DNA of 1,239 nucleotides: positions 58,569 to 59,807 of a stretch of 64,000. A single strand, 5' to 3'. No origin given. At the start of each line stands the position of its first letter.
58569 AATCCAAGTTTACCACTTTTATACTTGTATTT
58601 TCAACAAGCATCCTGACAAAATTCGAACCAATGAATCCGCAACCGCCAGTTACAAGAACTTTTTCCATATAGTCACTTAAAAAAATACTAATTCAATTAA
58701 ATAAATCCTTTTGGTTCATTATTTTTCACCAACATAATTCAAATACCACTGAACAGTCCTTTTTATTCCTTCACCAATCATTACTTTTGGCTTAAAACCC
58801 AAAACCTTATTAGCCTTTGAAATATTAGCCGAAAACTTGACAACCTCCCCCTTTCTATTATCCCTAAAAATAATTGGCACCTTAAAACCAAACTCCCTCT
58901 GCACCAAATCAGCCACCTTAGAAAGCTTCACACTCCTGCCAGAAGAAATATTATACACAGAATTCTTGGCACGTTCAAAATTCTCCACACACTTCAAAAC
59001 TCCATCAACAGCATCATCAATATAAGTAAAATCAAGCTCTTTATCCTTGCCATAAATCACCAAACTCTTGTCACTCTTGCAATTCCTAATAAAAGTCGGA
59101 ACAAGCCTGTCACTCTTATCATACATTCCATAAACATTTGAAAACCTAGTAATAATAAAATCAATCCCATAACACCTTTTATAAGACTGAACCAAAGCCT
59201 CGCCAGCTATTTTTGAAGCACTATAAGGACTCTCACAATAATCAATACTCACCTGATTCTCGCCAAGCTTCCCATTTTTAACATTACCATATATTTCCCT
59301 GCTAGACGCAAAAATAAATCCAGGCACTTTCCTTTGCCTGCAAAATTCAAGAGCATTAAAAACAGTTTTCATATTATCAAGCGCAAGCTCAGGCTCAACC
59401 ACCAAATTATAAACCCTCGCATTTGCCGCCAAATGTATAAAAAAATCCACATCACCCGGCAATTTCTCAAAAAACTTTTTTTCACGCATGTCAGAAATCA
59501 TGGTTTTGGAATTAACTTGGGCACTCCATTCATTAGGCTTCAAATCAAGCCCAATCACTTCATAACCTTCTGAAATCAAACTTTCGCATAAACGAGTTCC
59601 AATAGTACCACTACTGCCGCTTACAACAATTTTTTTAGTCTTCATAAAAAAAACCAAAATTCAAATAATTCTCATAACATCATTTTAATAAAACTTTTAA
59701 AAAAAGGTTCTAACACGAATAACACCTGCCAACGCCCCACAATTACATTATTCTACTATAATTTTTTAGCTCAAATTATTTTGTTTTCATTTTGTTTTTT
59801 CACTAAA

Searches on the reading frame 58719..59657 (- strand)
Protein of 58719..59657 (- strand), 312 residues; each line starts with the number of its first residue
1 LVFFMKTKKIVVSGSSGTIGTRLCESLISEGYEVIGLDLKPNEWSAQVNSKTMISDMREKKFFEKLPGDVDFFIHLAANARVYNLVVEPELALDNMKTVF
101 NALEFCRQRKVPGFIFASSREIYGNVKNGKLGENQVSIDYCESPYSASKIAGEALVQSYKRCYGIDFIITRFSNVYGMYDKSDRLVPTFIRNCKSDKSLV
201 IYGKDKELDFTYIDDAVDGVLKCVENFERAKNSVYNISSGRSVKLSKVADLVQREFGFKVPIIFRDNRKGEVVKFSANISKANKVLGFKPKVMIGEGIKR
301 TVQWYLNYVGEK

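Call 39: search_protein_families(library=ncbifam, proteins=[window:58719-59657:-], max_evalue=0.000001)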
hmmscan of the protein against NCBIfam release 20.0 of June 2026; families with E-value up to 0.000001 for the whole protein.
window:58719-59657:- (312 aa): 20 families
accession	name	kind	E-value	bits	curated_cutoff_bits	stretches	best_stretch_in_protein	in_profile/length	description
TIGR01181.1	dTDP_gluc_dehyt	equivalog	3.6e-45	154.4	365.1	1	10-307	2-313/321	dTDP-glucose 4,6-dehydratase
TIGR04180.1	EDH_00030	hypoth_equivalog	3.3e-31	108.5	475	1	10-292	1-296/297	NAD-dependent 4,6-dehydratase LegB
TIGR01179.1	galE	equivalog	2.8e-28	98.7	262.3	1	9-305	1-325/332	UDP-glucose 4-epimerase GalE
NF007490.0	PRK10084.1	subfamily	3.1e-25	88.9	649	1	114-307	128-336/361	dTDP-glucose 4,6-dehydratase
NF007582.0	PRK10217.1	equivalog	2.6e-24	86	698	1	92-307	108-333/355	dTDP-glucose 4,6-dehydratase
NF011728.1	PRK15181.1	equivalog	3.2e-23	82.3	760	1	7-307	15-339/348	Vi polysaccharide biosynthesis UDP-N-acetylglucosaminuronic acid C-4 epimerase TviC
NF047922.1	GDPFucSynFcl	equivalog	8.9e-23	81.2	500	1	7-308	2-304/308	GDP-L-fucose synthase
TIGR02197.1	heptose_epim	equivalog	1.6e-20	73.5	274.6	1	10-307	1-315/316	ADP-glyceromanno-heptose 6-epimerase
TIGR02622.1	CDP_4_6_dhtase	equivalog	7.1e-19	68.1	278.45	1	4-308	1-333/352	CDP-glucose 4,6-dehydratase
NF042422.1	oxyalk_red_OleD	equivalog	1.1e-16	61.2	580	1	9-247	2-241/329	2-alkyl-3-oxoalkanoate reductase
NF008872.0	PRK11908.1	equivalog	4.9e-15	55.4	294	1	8-241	2-255/349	bifunctional UDP-4-keto-pentose/UDP-xylose synthase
NF007956.0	PRK10675.1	subfamily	5e-15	55.5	394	1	9-305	2-329/338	UDP-glucose 4-epimerase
TIGR03466.1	HpnA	hypoth_equivalog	8.1e-15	54.5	367.65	1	9-225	2-218/327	hopanoid-associated sugar epimerase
NF042423.1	oxyalk_red_Shew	equivalog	1.1e-14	54.3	580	1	6-246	7-247/331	2-alkyl-3-oxoalkanoate reductase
TIGR01746.1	Thioester-redct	subfamily_domain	6.5e-11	42.1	213.35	1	62-261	81-285/371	thioester reductase domain-containing protein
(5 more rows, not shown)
